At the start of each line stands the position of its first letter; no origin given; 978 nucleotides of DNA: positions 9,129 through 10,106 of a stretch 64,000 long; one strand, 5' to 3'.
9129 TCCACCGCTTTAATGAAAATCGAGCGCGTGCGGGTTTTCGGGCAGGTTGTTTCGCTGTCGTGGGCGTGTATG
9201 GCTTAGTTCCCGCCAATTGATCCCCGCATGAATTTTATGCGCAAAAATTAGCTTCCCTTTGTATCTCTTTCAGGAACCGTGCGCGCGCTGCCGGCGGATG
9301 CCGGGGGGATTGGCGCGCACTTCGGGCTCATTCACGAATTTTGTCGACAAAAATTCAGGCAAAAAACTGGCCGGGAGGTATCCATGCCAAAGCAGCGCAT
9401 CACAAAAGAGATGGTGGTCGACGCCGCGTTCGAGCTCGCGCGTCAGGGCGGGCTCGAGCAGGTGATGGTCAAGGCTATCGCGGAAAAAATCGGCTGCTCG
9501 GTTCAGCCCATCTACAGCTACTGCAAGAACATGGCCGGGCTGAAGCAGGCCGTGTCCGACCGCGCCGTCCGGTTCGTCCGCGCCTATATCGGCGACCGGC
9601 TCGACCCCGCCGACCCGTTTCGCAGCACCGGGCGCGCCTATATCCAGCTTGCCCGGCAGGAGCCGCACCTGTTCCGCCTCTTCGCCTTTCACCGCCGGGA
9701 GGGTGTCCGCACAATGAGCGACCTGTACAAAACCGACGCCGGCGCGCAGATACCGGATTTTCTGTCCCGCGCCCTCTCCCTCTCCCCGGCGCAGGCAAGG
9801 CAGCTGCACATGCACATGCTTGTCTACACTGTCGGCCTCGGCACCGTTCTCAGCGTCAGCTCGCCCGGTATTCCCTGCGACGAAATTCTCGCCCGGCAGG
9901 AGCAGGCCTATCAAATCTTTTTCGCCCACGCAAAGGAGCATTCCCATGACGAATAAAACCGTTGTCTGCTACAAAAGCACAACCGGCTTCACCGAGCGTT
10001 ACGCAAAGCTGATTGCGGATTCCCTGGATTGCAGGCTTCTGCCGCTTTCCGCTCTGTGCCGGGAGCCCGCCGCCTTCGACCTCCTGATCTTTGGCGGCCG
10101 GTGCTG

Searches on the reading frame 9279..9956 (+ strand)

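Call 42: search_protein_families(library=pfam, max_evalue=0.01, proteins=[window:9279-9956:+])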
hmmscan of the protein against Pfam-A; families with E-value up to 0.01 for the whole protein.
window:9279-9956:+ (225 aa): 2 families
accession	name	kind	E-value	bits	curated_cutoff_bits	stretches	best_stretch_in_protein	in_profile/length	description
PF00440.29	TetR_N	-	1.2e-05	25.4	24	1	47-91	2-46/47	Bacterial regulatory proteins, tetR family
PF13305.11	TetR_C_33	-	0.0025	18.8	26.8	1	115-169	2-53/103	Tetracyclin repressor-like, C-terminal domain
